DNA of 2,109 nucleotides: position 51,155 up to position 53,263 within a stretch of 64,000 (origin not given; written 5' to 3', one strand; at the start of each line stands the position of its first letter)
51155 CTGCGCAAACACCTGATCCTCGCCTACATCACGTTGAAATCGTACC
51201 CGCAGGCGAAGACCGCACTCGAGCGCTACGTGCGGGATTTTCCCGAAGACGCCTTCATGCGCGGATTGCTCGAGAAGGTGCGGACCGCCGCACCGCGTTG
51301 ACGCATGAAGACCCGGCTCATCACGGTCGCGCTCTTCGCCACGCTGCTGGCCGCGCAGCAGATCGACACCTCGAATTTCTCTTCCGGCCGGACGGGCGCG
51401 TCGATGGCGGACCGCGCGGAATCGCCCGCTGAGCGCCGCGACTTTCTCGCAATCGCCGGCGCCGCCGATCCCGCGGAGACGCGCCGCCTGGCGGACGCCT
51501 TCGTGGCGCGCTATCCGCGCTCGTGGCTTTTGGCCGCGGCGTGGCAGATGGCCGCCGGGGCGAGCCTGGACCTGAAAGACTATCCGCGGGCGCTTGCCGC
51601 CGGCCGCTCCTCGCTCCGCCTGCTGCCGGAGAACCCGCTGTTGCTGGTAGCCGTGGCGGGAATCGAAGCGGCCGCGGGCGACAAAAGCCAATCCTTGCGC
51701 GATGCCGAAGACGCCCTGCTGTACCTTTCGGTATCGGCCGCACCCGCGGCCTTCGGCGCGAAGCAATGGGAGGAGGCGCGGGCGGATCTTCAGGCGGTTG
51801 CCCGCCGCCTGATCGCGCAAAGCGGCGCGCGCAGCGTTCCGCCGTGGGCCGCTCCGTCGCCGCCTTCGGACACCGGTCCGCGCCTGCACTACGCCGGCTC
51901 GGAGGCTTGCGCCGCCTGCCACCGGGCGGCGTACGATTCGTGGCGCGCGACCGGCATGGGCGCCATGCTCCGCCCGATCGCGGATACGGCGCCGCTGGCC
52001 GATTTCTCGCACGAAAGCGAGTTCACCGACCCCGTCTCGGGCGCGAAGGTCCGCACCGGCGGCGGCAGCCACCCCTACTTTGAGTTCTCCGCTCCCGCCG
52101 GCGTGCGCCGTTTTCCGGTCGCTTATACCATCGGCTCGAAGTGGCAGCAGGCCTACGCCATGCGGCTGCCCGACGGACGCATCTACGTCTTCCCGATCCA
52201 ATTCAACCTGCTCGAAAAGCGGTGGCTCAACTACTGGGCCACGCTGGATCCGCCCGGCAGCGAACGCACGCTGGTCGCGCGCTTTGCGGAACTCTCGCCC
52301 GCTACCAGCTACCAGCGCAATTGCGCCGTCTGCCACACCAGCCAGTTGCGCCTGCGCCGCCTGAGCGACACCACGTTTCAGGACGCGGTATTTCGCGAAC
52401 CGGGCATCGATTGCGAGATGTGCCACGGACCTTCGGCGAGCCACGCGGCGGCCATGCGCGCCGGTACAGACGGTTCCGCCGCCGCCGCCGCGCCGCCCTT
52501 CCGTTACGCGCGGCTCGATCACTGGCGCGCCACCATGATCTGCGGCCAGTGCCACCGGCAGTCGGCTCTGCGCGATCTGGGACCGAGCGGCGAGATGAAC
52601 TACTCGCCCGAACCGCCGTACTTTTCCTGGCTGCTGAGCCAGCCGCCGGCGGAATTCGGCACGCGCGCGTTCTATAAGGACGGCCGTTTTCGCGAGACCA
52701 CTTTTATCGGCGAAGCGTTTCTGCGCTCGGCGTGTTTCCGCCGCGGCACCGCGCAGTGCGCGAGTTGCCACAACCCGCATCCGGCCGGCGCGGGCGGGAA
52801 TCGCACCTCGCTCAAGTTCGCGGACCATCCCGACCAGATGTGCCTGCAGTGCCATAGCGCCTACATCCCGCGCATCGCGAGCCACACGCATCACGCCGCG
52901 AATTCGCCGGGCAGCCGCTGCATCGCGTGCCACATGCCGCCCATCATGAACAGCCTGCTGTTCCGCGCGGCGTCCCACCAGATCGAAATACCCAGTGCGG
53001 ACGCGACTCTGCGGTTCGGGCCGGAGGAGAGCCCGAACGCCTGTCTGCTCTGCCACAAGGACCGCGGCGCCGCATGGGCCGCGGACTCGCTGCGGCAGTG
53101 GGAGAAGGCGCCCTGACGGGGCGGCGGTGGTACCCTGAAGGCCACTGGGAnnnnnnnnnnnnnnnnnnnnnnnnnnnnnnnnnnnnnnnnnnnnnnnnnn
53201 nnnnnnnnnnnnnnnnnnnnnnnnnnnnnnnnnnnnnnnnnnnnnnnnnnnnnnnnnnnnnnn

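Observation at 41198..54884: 13.7-kb super-locus: seleno-peroxiredoxin, three-fold reiterated FG-GAP/ASPIC-UnbV theme, TonB-dependent receptor, giant TPR protein and two multiheme cytochromes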

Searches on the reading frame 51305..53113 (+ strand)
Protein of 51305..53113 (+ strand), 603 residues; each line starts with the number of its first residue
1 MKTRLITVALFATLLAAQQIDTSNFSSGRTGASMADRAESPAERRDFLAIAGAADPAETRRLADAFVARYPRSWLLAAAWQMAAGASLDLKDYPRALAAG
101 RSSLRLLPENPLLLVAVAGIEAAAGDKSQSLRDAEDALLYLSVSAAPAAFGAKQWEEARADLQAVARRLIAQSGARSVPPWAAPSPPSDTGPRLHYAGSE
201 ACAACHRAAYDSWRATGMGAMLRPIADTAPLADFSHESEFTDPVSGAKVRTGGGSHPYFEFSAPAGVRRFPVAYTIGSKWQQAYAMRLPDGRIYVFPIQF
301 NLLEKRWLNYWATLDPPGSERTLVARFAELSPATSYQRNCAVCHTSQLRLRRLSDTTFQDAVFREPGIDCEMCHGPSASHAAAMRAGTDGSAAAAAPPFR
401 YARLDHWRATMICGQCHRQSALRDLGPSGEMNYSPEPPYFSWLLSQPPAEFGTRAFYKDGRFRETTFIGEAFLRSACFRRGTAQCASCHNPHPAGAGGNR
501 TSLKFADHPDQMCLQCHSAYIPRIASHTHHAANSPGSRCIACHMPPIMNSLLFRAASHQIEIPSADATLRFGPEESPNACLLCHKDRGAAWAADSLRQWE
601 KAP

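Call 7: search_protein_families(library=pfam, proteins=[window:51305-53113:+], max_evalue=0.01)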
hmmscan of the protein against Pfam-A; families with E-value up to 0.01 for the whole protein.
window:51305-53113:+ (603 aa): 5 families
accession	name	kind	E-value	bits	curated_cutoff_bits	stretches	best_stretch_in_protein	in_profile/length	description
PF14522.11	Cytochrome_C7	-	1.2e-08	35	24.8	0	510-585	13-67/67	Cytochrome c7 and related cytochrome c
PF09699.15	Paired_CXXCH_1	-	6.2e-08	32.6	20.6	1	483-518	7-37/41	Doubled CXXCH motif (Paired_CXXCH_1)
PF22113.1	Mtrc-MtrF_II-IV_dom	-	7.7e-08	32.5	30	1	511-590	7-94/176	Outer membrane cytochrome MtrC/MtrF-like, domains II/IV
PF13435.11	Cytochrome_C554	-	4.8e-05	24.6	20.8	0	326-375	35-84/84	Cytochrome c554 and c-prime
PF14537.11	Cytochrom_c3_2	-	0.0007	20.5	25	0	337-417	6-78/79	Cytochrome c3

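Call 9: search_protein_families(library=ncbifam, proteins=[window:51305-53113:+], max_evalue=0.001)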
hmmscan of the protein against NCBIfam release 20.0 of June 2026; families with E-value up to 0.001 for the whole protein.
window:51305-53113:+ (603 aa): 3 families
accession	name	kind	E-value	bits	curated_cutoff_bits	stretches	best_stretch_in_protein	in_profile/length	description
NF041028.1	decahem_GSU2203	exception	1e-10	41.4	325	2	337-424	36-115/317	GSU2203 family decaheme c-type cytochrome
TIGR03508.1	decahem_SO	subfamily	8.2e-09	35.3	192.2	1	338-422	3-82/258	DmsE family decaheme c-type cytochrome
NF041198.1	UshA_like_PCGU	equivalog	1.9e-07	30.1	275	1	335-386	440-491/519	UshA-like (seleno)protein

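Call 12: find_homologous_proteins(query=window:51305-53113:+)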
Query window:51305-53113:+ (603 aa): 1378 proteins with E <= 0.001 among 8000 candidates; the best 120 are listed.
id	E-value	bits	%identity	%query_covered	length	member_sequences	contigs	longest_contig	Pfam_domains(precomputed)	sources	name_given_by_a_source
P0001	0.0e+0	1294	94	100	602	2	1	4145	PF09699.16,PF13435.12,PF14522.12,PF22113.2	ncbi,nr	ncbi:MAG: hypothetical protein KGN36_10540 [Acidobacteriota bacterium]|nr:hypothetical protein [Acid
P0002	4.1e-293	991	73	99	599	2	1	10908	PF09699.16,PF13435.12,PF14522.12,PF22113.2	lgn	-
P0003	9.2e-270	914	68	99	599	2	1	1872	PF14522.12,PF22113.2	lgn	-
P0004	4.7e-248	843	63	99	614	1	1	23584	PF09699.16,PF13435.12,PF14522.12,PF22113.2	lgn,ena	-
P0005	2.8e-244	830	62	100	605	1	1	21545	PF09699.16,PF14537.12,PF13435.12,PF14522.12,PF22113.2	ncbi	-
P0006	8.1e-236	802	61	98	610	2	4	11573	PF09699.16,PF14537.12,PF13435.12,PF14522.12,PF22113.2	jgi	jgi:predicted CXXCH cytochrome family protein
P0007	1.7e-231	788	60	99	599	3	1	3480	PF09699.16,PF13435.12,PF14522.12,PF22113.2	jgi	jgi:hypothetical protein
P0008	1.3e-230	785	60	98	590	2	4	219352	PF09699.16,PF14522.12,PF22113.2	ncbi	-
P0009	1.4e-230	785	60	98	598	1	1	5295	PF09699.16,PF13435.12,PF14522.12,PF22113.2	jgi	jgi:Doubled CXXCH motif (Paired_CXXCH_1)/Cytochrome c554 and c-prime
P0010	2.5e-230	784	59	99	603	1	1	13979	PF09699.16,PF14522.12,PF22113.2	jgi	jgi:predicted CXXCH cytochrome family protein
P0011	1.4e-228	778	59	99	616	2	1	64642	PF09699.16,PF13435.12,PF14522.12,PF22113.2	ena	-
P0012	6.0e-226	770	60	96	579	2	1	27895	PF09699.16,PF13435.12,PF14522.12,PF22113.2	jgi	jgi:hypothetical protein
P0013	9.0e-226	769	59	98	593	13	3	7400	PF09699.16,PF13435.12,PF14522.12,PF22113.2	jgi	jgi:predicted CXXCH cytochrome family protein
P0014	2.6e-225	767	60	98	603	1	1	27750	PF09699.16,PF14537.12,PF13435.12,PF14522.12,PF22113.2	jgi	jgi:predicted CXXCH cytochrome family protein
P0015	3.4e-224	764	58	98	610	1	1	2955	PF09699.16,PF13435.12,PF14522.12,PF22113.2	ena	-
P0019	2.1e-221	755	57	98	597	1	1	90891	PF09699.16,PF14537.12,PF13435.12,PF14522.12,PF22113.2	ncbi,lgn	-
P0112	6.0e-168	578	53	67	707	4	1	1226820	PF09699.16,PF13435.12,PF14522.12,PF22113.2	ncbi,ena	-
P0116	9.7e-168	577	43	99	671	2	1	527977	PF09699.16,PF13435.12,PF13371.13,PF14522.12,PF22113.2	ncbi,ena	-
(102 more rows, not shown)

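Call 14: find_encoding_contigs(protein=P0008, flank=10000, max_places=3)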
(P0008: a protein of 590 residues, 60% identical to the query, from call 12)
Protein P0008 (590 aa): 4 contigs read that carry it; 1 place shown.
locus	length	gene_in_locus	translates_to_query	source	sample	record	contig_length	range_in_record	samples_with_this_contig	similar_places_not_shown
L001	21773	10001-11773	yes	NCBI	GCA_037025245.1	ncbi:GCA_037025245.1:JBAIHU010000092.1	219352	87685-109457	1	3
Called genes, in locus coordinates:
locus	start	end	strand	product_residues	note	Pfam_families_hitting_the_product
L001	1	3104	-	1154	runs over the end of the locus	PF13620:CarboxypepD_reg, PF25183:OMP_b-brl_4, PF00593:TonB_dep_Rec_b-barrel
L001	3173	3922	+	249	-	PF00392:GntR, PF07729:FCD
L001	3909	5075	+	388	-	PF13416:SBP_bac_8, PF01547:SBP_bac_1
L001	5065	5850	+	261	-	PF00106:adh_short, PF08659:KR, PF13561:adh_short_C2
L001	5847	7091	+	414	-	PF13378:MR_MLE_C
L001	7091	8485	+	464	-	PF01120:Alpha_L_fucos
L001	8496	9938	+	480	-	PF01120:Alpha_L_fucos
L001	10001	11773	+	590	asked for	PF22113:Mtrc-MtrF_II-IV_dom (faint), PF14522:Cytochrome_C7 (faint), PF09699:Paired_CXXCH_1 (weak)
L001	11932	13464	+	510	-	-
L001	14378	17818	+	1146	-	PF13620:CarboxypepD_reg, PF25183:OMP_b-brl_4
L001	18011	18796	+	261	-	-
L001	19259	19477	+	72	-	-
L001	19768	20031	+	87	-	-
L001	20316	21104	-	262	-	PF02567:PhzC-PhzF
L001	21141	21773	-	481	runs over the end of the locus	PF02321:OEP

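Call 18: find_related_loci(query=A2, collection=genome_contigs, flank=10000)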
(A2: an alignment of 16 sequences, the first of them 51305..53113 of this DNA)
Query A2 (603 aa) in genome_contigs; peptide patterns used: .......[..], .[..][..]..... (x = any residue, [..] = any of these).
392 stretches matched a pattern; 377 encode a relative of the query (tblastn E <= 1e-3); the best 80 are kept; 80 distinct loci.
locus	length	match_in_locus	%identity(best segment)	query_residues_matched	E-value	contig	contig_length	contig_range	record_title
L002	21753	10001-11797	73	1-599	0e+0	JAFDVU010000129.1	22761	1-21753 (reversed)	MAG: Acidobacteria bacterium isolate SZAS-9 LIN-567__129__length-22761, whole genome shotgun sequence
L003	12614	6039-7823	68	4-599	0e+0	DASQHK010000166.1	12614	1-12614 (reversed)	MAG TPA_asm: Bryobacterales bacterium isolate SMAG_U11831 k141_469160, whole genome shotgun sequence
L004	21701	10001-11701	59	18-599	0e+0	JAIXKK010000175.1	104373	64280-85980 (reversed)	MAG: Bryobacterales bacterium isolate UW1SPNA014 one-stage_bin014_NODE_279, whole genome shotgun sequence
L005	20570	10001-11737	58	5-599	0e+0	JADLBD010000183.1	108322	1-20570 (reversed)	MAG: Bryobacterales bacterium isolate SJ149 c_000000992279, whole genome shotgun sequence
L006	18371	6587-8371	56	1-600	0e+0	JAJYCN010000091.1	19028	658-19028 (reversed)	MAG: Acidobacteria bacterium isolate BP9.bin4 NODE_5387_length_19028_cov_1.418655, whole genome shotgun sequence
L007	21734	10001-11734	56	18-601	0e+0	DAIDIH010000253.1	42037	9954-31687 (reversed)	MAG TPA_asm: Bryobacterales bacterium isolate clean357 k141_1515246, whole genome shotgun sequence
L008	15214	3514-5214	59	18-599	0e+0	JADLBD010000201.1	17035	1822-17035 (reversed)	MAG: Bryobacterales bacterium isolate SJ149 c_000001119688, whole genome shotgun sequence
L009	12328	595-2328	56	18-601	0e+0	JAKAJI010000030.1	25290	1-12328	MAG: Acidobacteria bacterium isolate WY3.bin84 NODE_3046_length_25290_cov_3.336804, whole genome shotgun sequence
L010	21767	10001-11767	54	7-603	0e+0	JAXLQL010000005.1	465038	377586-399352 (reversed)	MAG: Bryobacteraceae bacterium isolate STL-ACI2 C1.117.fa-5, whole genome shotgun sequence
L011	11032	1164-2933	55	6-601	0e+0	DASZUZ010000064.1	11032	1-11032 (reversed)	MAG TPA_asm: Bryobacteraceae bacterium isolate SMAG_U6118 k141_669697, whole genome shotgun sequence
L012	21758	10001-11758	55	5-603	0e+0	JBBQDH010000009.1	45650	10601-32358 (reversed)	MAG: Bryobacterales bacterium isolate Co_metawrap_1185 Cmw_1185_k141_15705017_length_45650_cov_9.9992, whole genome shot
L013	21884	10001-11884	45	31-599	4e-167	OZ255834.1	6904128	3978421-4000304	MAG: Bryobacteraceae bacterium isolate 6f4cedc6-5cfc-4f97-a273-bb0a1e286dcf genome assembly, chromosome: 1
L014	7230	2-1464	56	106-599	9e-167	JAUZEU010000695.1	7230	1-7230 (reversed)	MAG: Bryobacterales bacterium isolate BP_13 scaffold_4995888, whole genome shotgun sequence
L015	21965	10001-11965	44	1-599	1e-163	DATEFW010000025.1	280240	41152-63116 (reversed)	MAG TPA_asm: Bryobacteraceae bacterium isolate SMAG_U8769 k141_1465084, whole genome shotgun sequence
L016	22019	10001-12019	42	1-603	9e-164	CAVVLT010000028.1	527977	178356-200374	MAG: Bryobacterales bacterium isolate MFD04780.bin.1.63 genome assembly, contig: contig_4738, whole genome shotgun seque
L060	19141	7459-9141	43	2-602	7e-143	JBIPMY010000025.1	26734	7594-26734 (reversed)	MAG: Bryobacter sp. isolate ME2017-07-24_3300042509_group7_bin86 Rohwer_bin2_scaffold_706_c1, whole genome shotgun seque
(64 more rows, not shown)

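Call 25: search_solved_structures(query=window:51305-53113:+, max_evalue=1)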
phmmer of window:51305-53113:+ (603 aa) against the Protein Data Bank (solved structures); distinct sequences matched with E-value up to 1: 7.
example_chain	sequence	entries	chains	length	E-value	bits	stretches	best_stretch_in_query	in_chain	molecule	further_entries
6i5b_A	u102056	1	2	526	5.6e-06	28.2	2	328-381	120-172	Uncharacterized protein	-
6qvm_A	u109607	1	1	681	0.00025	22.7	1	357-383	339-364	Multiheme cytochrome cf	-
1bvb_A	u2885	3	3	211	0.011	17.3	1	326-385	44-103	CYTOCHROME C-554 | CYTOCHROME C554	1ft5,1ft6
6r2q_A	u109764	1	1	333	0.037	15.5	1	310-382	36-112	Cystathionine beta-synthase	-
5ze8_A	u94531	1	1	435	0.12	13.8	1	183-257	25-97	cytochrome c552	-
3ouq_A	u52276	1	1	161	0.49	11.9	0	334-376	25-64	Cytochrome c family protein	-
3fvv_A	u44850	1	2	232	0.62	11.5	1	42-83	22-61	uncharacterized protein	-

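Call 60: predict_structure(alignment_id=A3)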
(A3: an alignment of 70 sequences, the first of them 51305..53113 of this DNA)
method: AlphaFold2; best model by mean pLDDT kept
length: 603 residues; sequences in the alignment: 70
mean_pLDDT: 87.6   pTM: 0.88
mean pLDDT of the five models: 87.6, 84.7, 78.5, 73.8, 72.7
residues with pLDDT >= 90: 347; 70-90: 209; 50-70: 28; < 50: 19
segments of 3 or more residues with pLDDT < 50: 1-18
pLDDT, mean of each block of 10 residues (from residue 1): 41 43 61 77 97 97 98 94 98 98 94 97 97 96 86 90 96 90 69 89 91 85 91 95 91 97 90 89 94 95 90 81 91 91 90 90 91 92 85 85 92 90 88 90 85 83 82 91 91 84 88 91 90 90 83 79 83 90 92 87 56
secondary structure, 60 per line:
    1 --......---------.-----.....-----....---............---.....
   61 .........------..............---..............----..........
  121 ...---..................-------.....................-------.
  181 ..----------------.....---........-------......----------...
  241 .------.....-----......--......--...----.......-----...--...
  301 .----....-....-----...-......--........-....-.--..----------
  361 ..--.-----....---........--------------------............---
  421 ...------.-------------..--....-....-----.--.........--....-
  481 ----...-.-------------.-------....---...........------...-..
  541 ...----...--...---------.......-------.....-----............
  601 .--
elements in order: H3-8 H34-37 H41-52 H56-69 H76-89 H93-106 H111-123 H127-143 H152-172 H199-203 H207-214 E222-224 E238-241 E248-252 E258-263 E266-271 E274-276 E281-287 E293-295 E298-301 E306-309 H311-314 H324-329 H336-339 H341-344 H371-374 H378-385 H406-417 E421-423 H465-473 H476-479 H511-514 H518-528 H539-543 E548-550 E553-555 H565-571 H579-583 H589-601

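Call 62: fold_search(model_id=the predicted structure, library=pdb)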
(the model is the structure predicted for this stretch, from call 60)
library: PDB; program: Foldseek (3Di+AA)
matches with E <= 10: 1261; with E <= 0.001: 2
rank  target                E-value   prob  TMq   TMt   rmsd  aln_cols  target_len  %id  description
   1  6i5b_A                4.6e-08  1.00  0.42  0.51   6.0       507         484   16  Crystal Structure of Outer Cell Wall Cytochrome OcwA (released 2019-09-25)
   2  6i5b_B                4.9e-08  1.00  0.40  0.49   6.6       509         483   16  Crystal Structure of Outer Cell Wall Cytochrome OcwA (released 2019-09-25)
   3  8ump_A                4.3e-03  1.00  0.16  0.72   4.6       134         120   16  T33-ml35 - Designed Tetrahedral Protein Cage Using Machine Learning Algorithms (released 2023-11-15)
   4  6vfh_A                6.3e-03  1.00  0.15  0.72   6.0       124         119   22  De novo designed tetrahedral nanoparticle T33_dn10 (released 2020-08-12)
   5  6v8e_B                8.8e-03  1.00  0.16  0.71   5.1       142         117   17  Computationally designed C3-symmetric homotrimer from TPR repeat protein (released 2020-08-12)
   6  3upv_A                9.3e-03  1.00  0.17  0.70   4.4       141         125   13  TPR2B-domain:pHsp70-complex of yeast Sti1 (released 2012-01-25)
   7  3vty_C                9.3e-03  1.00  0.13  0.41  11.2       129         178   12  Crystal structure of MamA (released 2012-10-31)
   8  6vfk_A                9.7e-03  1.00  0.15  0.68   5.9       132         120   19  De novo designed tetrahedral nanoparticle T33_dn10 displaying 4 copies of BG505-SOSIP trimer on the surface (released 2020-07-22)
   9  8chy                  1.0e-02  1.00  0.16  0.33   6.5       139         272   18  Crystal structure of an 8-repeat consensus TPR superhelix with Zinc. (released 2024-02-21)
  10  9gzg_A                1.0e-02  1.00  0.15  0.48   9.1       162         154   17  Crystal structure of CTPR4E4 mutant (released 2025-10-15)
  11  7obi_A                1.2e-02  1.00  0.14  0.54   8.6       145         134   14  Consensus tetratricopeptide repeat protein type RV4 (released 2022-02-23)
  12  3vtx_B                1.4e-02  1.00  0.13  0.41  12.8       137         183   13  Crystal structure of MamA protein (released 2012-10-31)
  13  1na0_A                1.4e-02  1.00  0.15  0.67   4.5       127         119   16  Design of Stable alpha-Helical Arrays from an Idealized TPR Motif (released 2003-06-03)
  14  8cqp_C                1.5e-02  1.00  0.15  0.57   8.9       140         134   17  Crystal structure of an 8-repeat consensus TPR superhelix with Calcium (low concentration) (released 2024-03-27)
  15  6v8e_A                1.6e-02  1.00  0.17  0.75   3.5       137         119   16  Computationally designed C3-symmetric homotrimer from TPR repeat protein (released 2020-08-12)
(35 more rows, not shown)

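Call 68: find_encoding_contigs(protein=P0116, flank=10000, max_places=1)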
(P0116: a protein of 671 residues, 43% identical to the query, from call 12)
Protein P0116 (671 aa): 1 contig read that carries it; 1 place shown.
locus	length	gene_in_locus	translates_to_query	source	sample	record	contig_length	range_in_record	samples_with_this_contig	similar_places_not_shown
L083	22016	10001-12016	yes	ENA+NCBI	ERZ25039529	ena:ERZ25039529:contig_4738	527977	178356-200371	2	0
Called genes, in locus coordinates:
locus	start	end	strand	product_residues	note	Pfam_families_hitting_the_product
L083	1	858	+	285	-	-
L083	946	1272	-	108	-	-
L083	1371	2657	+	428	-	PF00155:Aminotran_1_2, PF00266:Aminotran_5, PF01053:Cys_Met_Meta_PP (weak), PF01041:DegT_DnrJ_EryC1, PF01212:Beta_elim_lyase (weak)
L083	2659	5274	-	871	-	PF12704:MacB_PCD, PF02687:FtsX, PF12704:MacB_PCD, PF02687:FtsX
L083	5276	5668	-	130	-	PF03551:PadR, PF13601:HTH_34 (weak)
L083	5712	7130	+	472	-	PF01120:Alpha_L_fucos, PF16757:Fucosidase_C (faint)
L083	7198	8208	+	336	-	PF00356:LacI, PF00532:Peripla_BP_1, PF13407:Peripla_BP_4, PF13377:Peripla_BP_3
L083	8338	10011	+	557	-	PF13517:FG-GAP_3, PF01839:FG-GAP (weak), PF13517:FG-GAP_3, PF07593:UnbV_ASPIC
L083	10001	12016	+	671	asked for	PF13371:TPR_9 (faint), PF14522:Cytochrome_C7 (faint), PF22113:Mtrc-MtrF_II-IV_dom (faint), PF13435:Cytochrome_C554 (faint), PF09699:Paired_CXXCH_1 (weak)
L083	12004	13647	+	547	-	PF14537:Cytochrom_c3_2 (faint), PF09699:Paired_CXXCH_1 (faint), PF13428:TPR_14 (faint), PF14559:TPR_19 (faint), PF00515:TPR_1 (faint), PF07719:TPR_2 (faint), PF13181:TPR_8 (faint), PF13432:TPR_16 (faint)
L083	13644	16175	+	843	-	-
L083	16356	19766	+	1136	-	PF13620:CarboxypepD_reg, PF13715:CarbopepD_reg_2 (faint), PF25183:OMP_b-brl_4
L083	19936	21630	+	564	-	PF13424:TPR_12 (faint), PF00515:TPR_1 (faint), PF07719:TPR_2 (faint), PF13181:TPR_8 (faint), PF13414:TPR_11 (faint), PF13428:TPR_14 (faint), PF13432:TPR_16 (faint), PF14559:TPR_19 (faint), +2 more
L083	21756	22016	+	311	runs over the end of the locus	PF00056:Ldh_1_N, PF02866:Ldh_1_C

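Call 69: find_encoding_contigs(protein=P0112, flank=10000, max_places=1)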
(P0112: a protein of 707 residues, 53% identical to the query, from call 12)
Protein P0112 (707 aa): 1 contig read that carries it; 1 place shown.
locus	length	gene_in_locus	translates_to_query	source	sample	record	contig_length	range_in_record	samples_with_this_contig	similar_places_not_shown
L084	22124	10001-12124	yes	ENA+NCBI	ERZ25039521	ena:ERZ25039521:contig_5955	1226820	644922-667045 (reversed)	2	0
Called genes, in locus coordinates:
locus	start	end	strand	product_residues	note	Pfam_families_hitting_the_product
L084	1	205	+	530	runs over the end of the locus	-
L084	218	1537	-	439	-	PF02321:OEP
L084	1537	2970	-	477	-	PF07732:Cu-oxidase_3, PF07731:Cu-oxidase_2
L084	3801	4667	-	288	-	PF00892:EamA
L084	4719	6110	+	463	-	PF01964:ThiC_Rad_SAM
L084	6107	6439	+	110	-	-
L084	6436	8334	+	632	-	PF14537:Cytochrom_c3_2 (faint), PF00639:Rotamase (weak), PF07719:TPR_2 (faint), PF13428:TPR_14 (faint), PF00515:TPR_1 (faint), PF13181:TPR_8 (faint), PF13371:TPR_9 (faint), PF13414:TPR_11 (weak), +2 more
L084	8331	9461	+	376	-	PF01839:FG-GAP (faint), PF13517:FG-GAP_3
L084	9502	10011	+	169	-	PF07593:UnbV_ASPIC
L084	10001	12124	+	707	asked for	PF09699:Paired_CXXCH_1 (faint), PF14522:Cytochrome_C7 (faint), PF22113:Mtrc-MtrF_II-IV_dom (faint), PF13435:Cytochrome_C554 (faint)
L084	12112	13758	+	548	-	PF14522:Cytochrome_C7 (faint), PF14537:Cytochrom_c3_2 (faint), PF09699:Paired_CXXCH_1 (faint), PF13428:TPR_14 (faint), PF14559:TPR_19 (faint)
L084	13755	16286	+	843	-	-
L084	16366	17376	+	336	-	PF00356:LacI, PF00532:Peripla_BP_1, PF13407:Peripla_BP_4, PF13377:Peripla_BP_3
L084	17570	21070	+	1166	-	PF13620:CarboxypepD_reg, PF25183:OMP_b-brl_4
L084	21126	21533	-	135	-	-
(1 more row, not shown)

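Call 72: find_encoding_contigs(protein=P0019, flank=10000, max_places=1)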
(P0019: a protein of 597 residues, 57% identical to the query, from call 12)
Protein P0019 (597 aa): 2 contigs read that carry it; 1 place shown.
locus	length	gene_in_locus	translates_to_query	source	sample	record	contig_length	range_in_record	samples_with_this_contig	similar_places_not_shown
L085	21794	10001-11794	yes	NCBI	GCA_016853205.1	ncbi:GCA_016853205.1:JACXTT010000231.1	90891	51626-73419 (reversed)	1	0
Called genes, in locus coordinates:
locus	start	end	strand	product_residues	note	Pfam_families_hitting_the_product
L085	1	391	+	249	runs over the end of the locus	PF00392:GntR, PF07729:FCD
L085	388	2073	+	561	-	PF01839:FG-GAP (faint), PF13517:FG-GAP_3, PF07593:UnbV_ASPIC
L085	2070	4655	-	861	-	-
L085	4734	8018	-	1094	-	PF13620:CarboxypepD_reg, PF25183:OMP_b-brl_4, PF00593:TonB_dep_Rec_b-barrel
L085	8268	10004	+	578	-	PF09699:Paired_CXXCH_1 (faint), PF14522:Cytochrome_C7 (faint), PF13428:TPR_14 (faint)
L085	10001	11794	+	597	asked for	PF22113:Mtrc-MtrF_II-IV_dom (faint), PF09699:Paired_CXXCH_1 (faint), PF14522:Cytochrome_C7 (faint), PF14537:Cytochrom_c3_2 (faint), PF13435:Cytochrome_C554 (faint)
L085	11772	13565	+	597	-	PF01839:FG-GAP (faint), PF13517:FG-GAP_3, PF07593:UnbV_ASPIC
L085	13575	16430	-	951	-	PF00069:Pkinase, PF07714:PK_Tyr_Ser-Thr, PF03109:ABC1 (weak)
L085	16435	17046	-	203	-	PF07638:Sigma70_ECF, PF04545:Sigma70_r4 (faint), PF08281:Sigma70_r4_2 (weak), PF13384:HTH_23 (faint)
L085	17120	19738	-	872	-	PF03710:GlnE, PF03445:DUF294 (faint), PF08335:GlnD_UR_UTase, PF03710:GlnE, PF08335:GlnD_UR_UTase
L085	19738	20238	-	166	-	PF03473:MOSC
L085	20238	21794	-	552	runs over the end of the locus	PF01019:G_glu_transpept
